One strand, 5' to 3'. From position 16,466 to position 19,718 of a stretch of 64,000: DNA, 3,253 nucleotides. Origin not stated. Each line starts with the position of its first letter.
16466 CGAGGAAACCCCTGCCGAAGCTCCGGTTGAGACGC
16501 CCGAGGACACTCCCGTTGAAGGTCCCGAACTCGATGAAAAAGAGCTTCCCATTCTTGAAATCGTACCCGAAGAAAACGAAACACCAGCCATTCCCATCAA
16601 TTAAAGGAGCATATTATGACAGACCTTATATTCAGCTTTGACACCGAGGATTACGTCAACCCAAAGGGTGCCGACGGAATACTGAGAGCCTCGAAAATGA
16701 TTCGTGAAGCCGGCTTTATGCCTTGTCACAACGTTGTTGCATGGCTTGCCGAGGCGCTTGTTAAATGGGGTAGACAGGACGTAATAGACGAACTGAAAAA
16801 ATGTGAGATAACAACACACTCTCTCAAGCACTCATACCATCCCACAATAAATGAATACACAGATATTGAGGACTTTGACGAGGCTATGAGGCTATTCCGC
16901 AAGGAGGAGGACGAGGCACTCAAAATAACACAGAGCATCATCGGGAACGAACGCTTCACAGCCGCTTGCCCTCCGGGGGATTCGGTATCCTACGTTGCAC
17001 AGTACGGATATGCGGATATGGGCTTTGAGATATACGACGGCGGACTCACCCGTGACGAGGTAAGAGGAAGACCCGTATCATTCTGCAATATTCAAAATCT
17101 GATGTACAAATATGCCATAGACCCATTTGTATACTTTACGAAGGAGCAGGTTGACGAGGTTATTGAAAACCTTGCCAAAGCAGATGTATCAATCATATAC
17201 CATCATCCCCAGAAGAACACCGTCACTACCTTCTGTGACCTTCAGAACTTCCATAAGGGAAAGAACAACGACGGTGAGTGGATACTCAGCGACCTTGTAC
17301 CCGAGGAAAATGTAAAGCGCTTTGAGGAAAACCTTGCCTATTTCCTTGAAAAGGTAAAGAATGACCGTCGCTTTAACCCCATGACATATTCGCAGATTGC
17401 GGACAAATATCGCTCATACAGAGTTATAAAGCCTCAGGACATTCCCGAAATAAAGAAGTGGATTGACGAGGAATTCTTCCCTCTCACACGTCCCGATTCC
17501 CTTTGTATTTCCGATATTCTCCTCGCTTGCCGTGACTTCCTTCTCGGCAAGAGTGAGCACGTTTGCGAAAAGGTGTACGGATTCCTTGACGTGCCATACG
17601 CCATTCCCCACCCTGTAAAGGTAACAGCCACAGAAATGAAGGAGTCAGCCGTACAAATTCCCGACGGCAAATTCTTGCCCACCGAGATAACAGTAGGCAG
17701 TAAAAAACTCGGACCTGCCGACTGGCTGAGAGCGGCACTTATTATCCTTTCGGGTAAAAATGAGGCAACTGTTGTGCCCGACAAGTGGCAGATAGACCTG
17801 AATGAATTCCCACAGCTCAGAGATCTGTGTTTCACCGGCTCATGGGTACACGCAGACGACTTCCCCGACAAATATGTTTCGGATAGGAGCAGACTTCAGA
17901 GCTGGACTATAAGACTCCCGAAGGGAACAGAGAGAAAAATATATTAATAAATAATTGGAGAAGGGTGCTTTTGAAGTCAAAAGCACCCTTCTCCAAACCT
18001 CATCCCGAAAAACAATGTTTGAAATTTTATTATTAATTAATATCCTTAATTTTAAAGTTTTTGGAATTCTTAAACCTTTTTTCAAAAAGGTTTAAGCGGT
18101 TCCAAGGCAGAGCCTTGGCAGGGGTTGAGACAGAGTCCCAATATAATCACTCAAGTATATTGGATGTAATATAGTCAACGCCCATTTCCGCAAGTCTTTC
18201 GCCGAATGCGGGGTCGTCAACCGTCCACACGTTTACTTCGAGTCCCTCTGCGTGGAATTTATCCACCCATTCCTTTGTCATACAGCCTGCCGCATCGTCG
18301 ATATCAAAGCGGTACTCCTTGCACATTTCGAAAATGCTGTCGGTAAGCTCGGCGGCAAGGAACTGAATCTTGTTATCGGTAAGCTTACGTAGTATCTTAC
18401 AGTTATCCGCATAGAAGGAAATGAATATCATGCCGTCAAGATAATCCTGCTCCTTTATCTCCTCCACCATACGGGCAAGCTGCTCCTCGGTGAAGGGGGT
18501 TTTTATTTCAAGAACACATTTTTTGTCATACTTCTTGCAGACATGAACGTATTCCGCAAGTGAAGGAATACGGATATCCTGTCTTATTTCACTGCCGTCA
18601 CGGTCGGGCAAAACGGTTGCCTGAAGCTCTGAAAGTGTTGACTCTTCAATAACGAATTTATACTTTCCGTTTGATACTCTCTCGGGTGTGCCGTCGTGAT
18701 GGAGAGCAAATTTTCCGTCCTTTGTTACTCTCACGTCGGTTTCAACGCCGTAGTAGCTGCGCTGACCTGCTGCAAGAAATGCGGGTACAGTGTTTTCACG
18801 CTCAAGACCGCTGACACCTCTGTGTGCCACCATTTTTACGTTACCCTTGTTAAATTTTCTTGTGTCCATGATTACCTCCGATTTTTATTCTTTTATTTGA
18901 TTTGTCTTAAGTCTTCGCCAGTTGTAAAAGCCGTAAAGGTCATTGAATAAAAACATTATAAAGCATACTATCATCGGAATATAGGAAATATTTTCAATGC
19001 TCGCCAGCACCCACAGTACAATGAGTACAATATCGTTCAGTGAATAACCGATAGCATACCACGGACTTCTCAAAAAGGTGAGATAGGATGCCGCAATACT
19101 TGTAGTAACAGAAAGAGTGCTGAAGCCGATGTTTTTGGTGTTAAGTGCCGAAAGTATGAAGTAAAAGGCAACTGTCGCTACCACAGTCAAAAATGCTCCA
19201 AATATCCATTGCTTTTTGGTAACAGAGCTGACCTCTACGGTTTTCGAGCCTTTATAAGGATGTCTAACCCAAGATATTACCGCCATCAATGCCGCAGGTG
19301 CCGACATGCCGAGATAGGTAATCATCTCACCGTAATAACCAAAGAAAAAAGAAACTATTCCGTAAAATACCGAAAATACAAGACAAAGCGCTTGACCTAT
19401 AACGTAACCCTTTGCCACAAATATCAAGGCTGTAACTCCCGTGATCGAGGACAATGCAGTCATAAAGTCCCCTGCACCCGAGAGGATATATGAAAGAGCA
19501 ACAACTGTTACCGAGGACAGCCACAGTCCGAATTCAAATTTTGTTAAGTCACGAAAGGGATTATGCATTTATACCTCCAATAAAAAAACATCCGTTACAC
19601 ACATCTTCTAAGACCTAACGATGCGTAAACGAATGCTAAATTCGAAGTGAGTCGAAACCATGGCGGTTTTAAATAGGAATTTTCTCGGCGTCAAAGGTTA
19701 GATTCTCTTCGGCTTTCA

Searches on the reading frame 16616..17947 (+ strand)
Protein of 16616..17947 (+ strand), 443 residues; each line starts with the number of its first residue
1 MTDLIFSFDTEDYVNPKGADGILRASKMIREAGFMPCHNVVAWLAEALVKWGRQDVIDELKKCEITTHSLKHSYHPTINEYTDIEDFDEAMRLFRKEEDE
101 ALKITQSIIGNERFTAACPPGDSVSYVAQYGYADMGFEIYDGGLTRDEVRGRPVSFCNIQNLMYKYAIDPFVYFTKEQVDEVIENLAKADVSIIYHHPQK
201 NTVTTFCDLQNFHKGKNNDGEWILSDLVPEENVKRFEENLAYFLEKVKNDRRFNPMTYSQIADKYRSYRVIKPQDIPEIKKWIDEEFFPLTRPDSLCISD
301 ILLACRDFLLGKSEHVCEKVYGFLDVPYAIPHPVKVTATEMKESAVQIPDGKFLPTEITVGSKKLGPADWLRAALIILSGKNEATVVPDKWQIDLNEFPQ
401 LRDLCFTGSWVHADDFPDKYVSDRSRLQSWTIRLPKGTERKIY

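Call 11: search_protein_families(library=ncbifam, proteins=[window:16616-17947:+])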
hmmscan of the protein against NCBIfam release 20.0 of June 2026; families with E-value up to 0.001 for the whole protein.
window:16616-17947:+ (443 aa): 0 families

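Call 14: find_encoding_contigs(protein=window:16616-17947:+, flank=3000, max_places=10)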
Protein window:16616-17947:+ (443 aa): 14 contigs read that carry it; 9 places shown.
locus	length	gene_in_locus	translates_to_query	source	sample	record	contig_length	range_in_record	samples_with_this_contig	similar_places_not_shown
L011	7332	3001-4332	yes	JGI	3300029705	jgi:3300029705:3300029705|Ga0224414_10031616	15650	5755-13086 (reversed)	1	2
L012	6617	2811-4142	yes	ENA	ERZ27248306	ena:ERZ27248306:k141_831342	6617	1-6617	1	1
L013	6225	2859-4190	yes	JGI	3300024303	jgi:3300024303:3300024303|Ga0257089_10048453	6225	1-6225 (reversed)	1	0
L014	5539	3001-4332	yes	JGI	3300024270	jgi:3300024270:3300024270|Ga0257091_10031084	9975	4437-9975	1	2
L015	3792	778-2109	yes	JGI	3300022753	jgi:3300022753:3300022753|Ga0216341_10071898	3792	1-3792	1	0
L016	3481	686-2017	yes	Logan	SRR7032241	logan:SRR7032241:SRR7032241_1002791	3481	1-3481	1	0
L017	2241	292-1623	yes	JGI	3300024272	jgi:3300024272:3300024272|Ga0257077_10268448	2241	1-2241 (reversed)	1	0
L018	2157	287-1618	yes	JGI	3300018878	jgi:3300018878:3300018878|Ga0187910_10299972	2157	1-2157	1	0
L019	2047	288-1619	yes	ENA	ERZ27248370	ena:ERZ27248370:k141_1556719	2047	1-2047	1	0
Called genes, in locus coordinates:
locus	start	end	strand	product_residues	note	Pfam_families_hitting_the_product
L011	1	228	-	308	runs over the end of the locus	PF01118:Semialdhyde_dh (weak), PF22698:Semialdhyde_dhC_1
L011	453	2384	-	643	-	PF16126:DUF4838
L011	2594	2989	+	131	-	-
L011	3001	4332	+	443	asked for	-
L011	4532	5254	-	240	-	PF03009:GDPD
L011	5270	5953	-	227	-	PF04973:NMN_transporter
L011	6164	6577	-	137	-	PF00892:EamA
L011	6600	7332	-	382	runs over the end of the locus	PF00144:Beta-lactamase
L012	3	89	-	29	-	?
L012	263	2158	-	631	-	PF16126:DUF4838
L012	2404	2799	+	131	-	-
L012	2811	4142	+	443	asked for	-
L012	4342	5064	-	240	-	PF03009:GDPD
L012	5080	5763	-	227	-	PF04973:NMN_transporter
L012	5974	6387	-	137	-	PF00892:EamA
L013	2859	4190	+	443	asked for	-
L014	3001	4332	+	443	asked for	-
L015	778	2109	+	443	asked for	-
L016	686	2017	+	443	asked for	-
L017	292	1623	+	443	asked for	-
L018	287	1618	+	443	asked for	-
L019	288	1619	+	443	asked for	-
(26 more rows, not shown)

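Call 76: find_homologous_proteins(query=window:16616-17947:+, max_evalue=1e-40)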
Query window:16616-17947:+ (443 aa): 597 proteins with E <= 1e-40 among 6073 candidates; the best 120 are listed.
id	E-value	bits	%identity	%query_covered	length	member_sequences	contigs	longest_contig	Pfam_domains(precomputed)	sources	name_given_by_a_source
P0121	0.0e+0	1041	100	100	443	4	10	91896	-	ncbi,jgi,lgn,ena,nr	ncbi:MAG: hypothetical protein E7613_03805 [Ruminococcaceae bacterium]|nr:hypothetical protein [Osci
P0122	3.8e-255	865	81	100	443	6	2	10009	-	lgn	-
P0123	3.3e-251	852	81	100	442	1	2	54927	-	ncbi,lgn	-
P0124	1.2e-237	807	77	100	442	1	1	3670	-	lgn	-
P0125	2.2e-228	777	74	100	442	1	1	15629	-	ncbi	-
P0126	3.5e-223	759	73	100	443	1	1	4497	-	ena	-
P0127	5.5e-219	746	71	100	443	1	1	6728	-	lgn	-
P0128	9.5e-215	732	71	100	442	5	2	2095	-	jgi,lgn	-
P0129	5.6e-212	722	70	100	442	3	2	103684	-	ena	-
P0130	5.6e-211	719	69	100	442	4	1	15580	-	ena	-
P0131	2.8e-210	717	68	100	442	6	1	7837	-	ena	-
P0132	1.2e-207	708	69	100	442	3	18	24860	-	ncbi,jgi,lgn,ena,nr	ncbi:MAG: hypothetical protein E7628_06295 [Ruminococcaceae bacterium]|nr:hypothetical protein [Osci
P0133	3.7e-207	707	70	100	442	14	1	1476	-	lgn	-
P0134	2.0e-206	704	68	100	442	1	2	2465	-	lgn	-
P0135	6.5e-204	696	66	100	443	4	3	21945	-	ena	-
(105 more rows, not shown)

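Call 77: find_encoding_contigs(protein=P0123, flank=1800, max_places=1)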
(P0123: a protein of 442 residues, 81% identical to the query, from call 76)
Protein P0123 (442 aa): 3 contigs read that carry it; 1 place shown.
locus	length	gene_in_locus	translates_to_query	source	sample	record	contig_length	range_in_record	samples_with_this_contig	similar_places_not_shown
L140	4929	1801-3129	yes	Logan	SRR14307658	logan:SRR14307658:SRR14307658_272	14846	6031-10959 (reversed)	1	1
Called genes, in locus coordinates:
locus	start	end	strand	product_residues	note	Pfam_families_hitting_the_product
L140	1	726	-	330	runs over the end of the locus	-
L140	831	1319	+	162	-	-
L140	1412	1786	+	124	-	-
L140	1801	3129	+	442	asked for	-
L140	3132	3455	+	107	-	PF01337:Barstar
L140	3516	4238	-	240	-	PF03009:GDPD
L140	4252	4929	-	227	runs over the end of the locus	PF04973:NMN_transporter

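Call 78: find_encoding_contigs(protein=P0125, flank=1800, max_places=1)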
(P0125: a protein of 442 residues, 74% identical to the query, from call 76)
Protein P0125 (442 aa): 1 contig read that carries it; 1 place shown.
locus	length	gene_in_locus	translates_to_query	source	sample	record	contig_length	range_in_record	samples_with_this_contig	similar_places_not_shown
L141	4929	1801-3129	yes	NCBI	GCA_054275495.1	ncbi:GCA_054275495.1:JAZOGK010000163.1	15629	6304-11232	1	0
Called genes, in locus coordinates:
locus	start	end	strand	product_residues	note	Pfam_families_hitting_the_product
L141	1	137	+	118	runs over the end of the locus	-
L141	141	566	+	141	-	-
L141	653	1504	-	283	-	PF01261:AP_endonuc_2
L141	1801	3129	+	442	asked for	-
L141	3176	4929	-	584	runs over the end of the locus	PF13088:BNR_2, PF13859:BNR_3 (faint)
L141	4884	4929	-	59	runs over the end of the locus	-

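Call 79: find_encoding_contigs(protein=P0129, flank=1800, max_places=1)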
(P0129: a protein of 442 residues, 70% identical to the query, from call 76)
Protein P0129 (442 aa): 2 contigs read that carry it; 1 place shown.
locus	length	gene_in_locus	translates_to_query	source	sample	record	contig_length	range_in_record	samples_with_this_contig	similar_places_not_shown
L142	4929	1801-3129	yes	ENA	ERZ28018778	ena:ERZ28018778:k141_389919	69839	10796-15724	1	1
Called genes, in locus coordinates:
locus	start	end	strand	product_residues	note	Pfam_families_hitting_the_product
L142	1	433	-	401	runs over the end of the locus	PF00534:Glycos_transf_1, PF13692:Glyco_trans_1_4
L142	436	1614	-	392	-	PF05636:HIGH_NTase1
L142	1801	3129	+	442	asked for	-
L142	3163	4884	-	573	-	PF00501:AMP-binding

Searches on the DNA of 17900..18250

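Call 10: search_rna_families(source=window, start=17900, end=18250, threshold=evalue, max_evalue=10)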
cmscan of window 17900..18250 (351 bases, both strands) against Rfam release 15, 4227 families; matches with E-value up to 10: 33.
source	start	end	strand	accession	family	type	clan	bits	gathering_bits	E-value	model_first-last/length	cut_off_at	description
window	17955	18061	-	RF00515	PyrR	Cis-reg;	-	30.1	54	0.021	1-115/115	no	PyrR binding site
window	17953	17998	-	RF03714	MIR774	Gene; miRNA;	-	25.9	80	0.0072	1-98/98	no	MIR774 microRNA precursor family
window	17992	18108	+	RF04342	Plastid-psbA-1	Cis-reg;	CL00153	25.4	54.3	0.3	1-114/114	no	Plastid-psbA-1 3UTR RNA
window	17951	18062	+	RF04184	BTnc060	Gene; sRNA;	-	25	228.9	0.06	1-213/213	no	Bacteroides sRNA BTnc060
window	17955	17995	+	RF04197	mir-9457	Gene; miRNA;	-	24.8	90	0.0097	1-68/68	no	mir-9457 microRNA precursor family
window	17956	17996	-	RF04197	mir-9457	Gene; miRNA;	-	24.8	90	0.01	1-68/68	no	mir-9457 microRNA precursor family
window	17955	18017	+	RF00426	SCARNA15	Gene; snRNA; snoRNA; scaRNA;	CL00019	22.2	65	0.053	1-128/128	no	Small Cajal body specific RNA 15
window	17948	17994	+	RF02607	AbsR25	Gene; sRNA;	-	21.8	47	0.12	125-164/164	no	Acinetobacter sRNA 25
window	17956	17995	-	RF03641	mir-991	Gene; miRNA;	-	21.2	100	0.075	1-88/88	no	mir-991 microRNA precursor family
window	17950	18001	-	RF04205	MIR2606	Gene; miRNA;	-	19.4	139.7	2.1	1-165/165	no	MIR2606 microRNA precursor family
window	17950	18000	-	RF04164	MIR1507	Gene; miRNA;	-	19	73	0.093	1-107/107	no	MIR1507 microRNA precursor family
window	17956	17997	+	RF04118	MIR9481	Gene; miRNA;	-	18.4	130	0.26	1-135/135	no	MIR9481 microRNA precursor family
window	17955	17998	+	RF04127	MIR8007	Gene; miRNA;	-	18.3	195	0.29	1-226/226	no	MIR8007 microRNA precursor family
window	17937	18017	-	RF03616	MIR1888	Gene; miRNA;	-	18.1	72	0.77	1-101/101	no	MIR1888 microRNA precursor family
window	17961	17990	+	RF04251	MIR5070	Gene; miRNA;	CL00139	17.4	100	1.1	1-116/116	no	MIR5070 microRNA precursor family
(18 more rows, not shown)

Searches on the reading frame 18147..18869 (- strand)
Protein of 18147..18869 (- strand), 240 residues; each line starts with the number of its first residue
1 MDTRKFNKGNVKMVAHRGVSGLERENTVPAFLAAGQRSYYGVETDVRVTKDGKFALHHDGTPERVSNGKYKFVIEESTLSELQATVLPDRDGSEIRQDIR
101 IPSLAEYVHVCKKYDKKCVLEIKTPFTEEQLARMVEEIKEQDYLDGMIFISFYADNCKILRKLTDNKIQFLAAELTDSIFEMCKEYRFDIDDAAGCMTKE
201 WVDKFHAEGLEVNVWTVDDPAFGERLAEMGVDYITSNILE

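Call 11: search_protein_families(library=ncbifam, proteins=[window:18147-18869:-])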
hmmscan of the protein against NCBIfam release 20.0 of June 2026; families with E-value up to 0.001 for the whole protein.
window:18147-18869:- (240 aa): 3 families
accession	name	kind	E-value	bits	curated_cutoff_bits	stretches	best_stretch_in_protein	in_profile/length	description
NF006989.0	PRK09454.1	equivalog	1.1e-21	77.3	264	1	12-237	11-239/251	glycerophosphodiester phosphodiesterase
NF053857.1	LysphglycPlipDStph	equivalog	5.2e-11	42.4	450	1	6-178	41-222/305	lysophosphatidylglycerol phospholipase D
NF008354.0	PRK11143.1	equivalog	0.00021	20.4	254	1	12-71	32-91/359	glycerophosphodiester phosphodiesterase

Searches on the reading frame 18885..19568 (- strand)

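Call 11: search_protein_families(library=ncbifam, proteins=[window:18885-19568:-])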
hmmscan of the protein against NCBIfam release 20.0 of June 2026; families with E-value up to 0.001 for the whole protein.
window:18885-19568:- (227 aa): 1 family
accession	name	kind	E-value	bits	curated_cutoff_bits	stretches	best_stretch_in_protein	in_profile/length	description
TIGR01528.1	NMN_trans_PnuC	equivalog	3.1e-22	79.4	42.45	1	34-221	2-185/187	nicotinamide riboside transporter PnuC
